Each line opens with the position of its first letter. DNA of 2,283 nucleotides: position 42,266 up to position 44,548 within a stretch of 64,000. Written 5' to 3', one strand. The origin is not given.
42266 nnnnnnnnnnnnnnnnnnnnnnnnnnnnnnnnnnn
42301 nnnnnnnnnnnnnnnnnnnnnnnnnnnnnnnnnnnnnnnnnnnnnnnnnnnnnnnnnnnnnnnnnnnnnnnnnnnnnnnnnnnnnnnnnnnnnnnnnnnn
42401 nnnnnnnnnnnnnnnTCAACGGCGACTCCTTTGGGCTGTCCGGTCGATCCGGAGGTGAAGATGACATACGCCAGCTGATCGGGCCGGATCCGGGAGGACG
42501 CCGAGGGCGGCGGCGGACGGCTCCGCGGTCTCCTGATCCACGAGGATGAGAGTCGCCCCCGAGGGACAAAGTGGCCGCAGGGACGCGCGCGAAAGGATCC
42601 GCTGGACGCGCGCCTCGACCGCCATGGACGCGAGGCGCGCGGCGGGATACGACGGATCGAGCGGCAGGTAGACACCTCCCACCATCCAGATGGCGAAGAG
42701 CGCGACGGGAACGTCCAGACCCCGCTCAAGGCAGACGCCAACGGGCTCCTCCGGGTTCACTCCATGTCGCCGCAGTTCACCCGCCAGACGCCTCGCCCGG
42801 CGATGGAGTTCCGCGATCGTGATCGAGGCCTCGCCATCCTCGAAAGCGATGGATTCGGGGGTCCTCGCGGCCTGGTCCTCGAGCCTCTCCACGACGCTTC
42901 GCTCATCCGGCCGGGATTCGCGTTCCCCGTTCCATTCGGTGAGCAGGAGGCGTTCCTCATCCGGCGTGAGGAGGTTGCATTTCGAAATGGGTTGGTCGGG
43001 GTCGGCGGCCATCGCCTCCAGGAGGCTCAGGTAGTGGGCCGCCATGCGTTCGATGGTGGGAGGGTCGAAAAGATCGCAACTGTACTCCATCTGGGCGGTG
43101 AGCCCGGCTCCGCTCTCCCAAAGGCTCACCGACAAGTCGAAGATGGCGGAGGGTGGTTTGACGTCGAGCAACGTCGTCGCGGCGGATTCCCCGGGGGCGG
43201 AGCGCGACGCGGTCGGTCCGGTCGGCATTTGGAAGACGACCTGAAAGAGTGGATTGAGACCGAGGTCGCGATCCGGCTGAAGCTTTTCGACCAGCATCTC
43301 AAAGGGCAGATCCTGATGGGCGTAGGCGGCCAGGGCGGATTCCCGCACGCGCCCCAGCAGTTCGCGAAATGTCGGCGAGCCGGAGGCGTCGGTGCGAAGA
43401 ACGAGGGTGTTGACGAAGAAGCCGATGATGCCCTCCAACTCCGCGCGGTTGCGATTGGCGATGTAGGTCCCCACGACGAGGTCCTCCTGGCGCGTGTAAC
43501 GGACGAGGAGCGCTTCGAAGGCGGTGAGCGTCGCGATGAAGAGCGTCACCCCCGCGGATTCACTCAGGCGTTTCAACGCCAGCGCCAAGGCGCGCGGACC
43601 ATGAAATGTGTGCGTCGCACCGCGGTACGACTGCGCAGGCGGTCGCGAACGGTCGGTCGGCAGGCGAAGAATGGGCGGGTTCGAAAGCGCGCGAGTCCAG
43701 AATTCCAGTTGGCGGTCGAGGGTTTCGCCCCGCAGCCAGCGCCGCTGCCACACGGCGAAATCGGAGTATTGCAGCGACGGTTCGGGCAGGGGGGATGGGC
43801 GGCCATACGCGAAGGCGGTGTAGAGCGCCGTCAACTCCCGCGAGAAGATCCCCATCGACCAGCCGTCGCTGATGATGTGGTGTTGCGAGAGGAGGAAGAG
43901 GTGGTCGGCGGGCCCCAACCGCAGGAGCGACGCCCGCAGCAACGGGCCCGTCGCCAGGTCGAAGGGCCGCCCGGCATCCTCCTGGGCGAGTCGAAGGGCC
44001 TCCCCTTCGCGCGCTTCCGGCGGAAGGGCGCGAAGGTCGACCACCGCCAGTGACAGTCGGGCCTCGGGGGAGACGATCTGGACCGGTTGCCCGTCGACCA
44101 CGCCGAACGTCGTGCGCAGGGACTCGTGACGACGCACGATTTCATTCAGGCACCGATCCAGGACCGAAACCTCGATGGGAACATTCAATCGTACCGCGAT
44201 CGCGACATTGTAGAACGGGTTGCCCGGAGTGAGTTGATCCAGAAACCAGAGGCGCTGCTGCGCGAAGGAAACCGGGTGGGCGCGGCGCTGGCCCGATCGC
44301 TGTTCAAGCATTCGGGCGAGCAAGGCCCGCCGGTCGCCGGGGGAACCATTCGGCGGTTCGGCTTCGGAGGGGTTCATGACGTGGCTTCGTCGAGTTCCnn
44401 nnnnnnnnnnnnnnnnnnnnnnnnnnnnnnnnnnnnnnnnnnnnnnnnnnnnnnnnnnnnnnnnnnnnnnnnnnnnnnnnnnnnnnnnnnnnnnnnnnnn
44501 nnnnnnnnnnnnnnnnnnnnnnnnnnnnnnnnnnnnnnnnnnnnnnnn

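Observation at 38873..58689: TE-less four-module NRPS operon with two N-methylating modules, its own PLP decarboxylase and two coupled orphan genes in a PVC-type genome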

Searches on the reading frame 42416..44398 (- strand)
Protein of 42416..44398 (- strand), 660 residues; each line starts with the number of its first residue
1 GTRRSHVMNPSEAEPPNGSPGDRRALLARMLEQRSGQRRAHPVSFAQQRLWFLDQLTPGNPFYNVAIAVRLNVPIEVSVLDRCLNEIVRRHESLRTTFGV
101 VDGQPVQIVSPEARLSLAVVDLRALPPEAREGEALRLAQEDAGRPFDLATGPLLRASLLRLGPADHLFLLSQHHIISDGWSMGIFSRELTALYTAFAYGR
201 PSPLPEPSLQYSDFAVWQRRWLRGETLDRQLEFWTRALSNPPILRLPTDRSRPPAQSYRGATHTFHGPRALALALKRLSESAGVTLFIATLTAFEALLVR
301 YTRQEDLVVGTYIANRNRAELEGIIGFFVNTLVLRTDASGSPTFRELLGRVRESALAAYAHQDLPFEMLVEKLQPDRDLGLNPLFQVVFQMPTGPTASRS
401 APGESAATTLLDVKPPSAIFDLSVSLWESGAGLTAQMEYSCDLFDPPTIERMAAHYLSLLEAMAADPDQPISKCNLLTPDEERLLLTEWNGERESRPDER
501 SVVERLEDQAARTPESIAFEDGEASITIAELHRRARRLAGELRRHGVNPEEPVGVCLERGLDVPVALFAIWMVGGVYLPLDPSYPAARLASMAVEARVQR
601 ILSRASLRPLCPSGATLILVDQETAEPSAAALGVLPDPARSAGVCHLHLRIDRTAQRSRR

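Call 6: search_protein_families(library=pfam, proteins=[window:42416-44398:-], max_evalue=0.01)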
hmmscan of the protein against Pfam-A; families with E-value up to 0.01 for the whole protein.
window:42416-44398:- (660 aa): 2 families
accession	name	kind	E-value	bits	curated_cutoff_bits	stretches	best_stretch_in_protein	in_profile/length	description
PF00668.25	Condensation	-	1.6e-108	363.8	30.6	1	39-486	3-456/456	Condensation domain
PF00501.34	AMP-binding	-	7.4e-24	84.7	29.9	1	506-623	1-131/384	AMP-binding enzyme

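Call 9: search_protein_families(library=ncbifam, proteins=[window:42416-44398:-], max_evalue=0.01)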
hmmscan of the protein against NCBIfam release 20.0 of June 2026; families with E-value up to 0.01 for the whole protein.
window:42416-44398:- (660 aa): 43 families (the best 25 are shown)
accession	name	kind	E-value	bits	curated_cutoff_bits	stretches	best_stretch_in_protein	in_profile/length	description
NF004282.0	PRK05691.1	subfamily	2e-153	512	4090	1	36-607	1724-2295/4334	non-ribosomal peptide synthase/polyketide synthase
NF047350.1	aureusi_NRPS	equivalog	3.4e-85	286.2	2500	1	37-605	991-1539/2373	aureusimine non-ribosomal peptide synthetase AusA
NF038078.1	NRPS_MxcG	equivalog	2.2e-50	171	2300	1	39-606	3-562/1442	myxochelin non-ribosomal peptide synthetase MxcG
NF041803.1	NRPS_SolG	exception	3.4e-33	114.3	2200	1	84-597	155-658/1163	solanimycin non-ribosomal peptide synthetase SolG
NF007605.2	PRK10252.1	equivalog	4.2e-32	110.7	2400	1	42-603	5-557/1292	enterobactin non-ribosomal peptide synthetase EntF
TIGR01733.1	AA-adenyl-dom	subfamily_domain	3.6e-22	78.7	317.4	1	529-628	3-103/409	amino acid adenylation domain-containing protein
TIGR03443.1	alpha_am_amid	equivalog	3.8e-22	77.6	1030.1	1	234-589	2-334/1390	L-aminoadipate-semialdehyde dehydrogenase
NF004822.0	PRK06178.1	equivalog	2.4e-11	43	782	1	498-611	35-148/571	acyl-CoA synthetase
TIGR03098.1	ligase_PEP_1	hypoth_equivalog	6.4e-09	34.8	592.35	1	506-605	6-105/517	acyl-CoA ligase (AMP-forming), exosortase A system-associated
TIGR02262.1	benz_CoA_lig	subfamily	2.8e-08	32.9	375.25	1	514-611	19-116/508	benzoate-CoA ligase family protein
NF004814.0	PRK06164.1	equivalog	3.7e-08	32.4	677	1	497-610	7-120/540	acyl-CoA synthetase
NF004837.0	PRK06187.1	subfamily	2.1e-07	29.6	476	1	502-610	10-118/531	long-chain-fatty-acid--CoA ligase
NF005676.0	PRK07470.1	equivalog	2.3e-07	29.8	774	1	504-605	24-125/544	acyl-CoA synthetase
TIGR01734.1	D-ala-DACP-lig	equivalog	3.9e-07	29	559.85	1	502-606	2-106/504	D-alanine--poly(phosphoribitol) ligase subunit DltA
NF009922.0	PRK13383.1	equivalog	4.9e-07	28.7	987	1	507-602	47-142/528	acyl-CoA synthetase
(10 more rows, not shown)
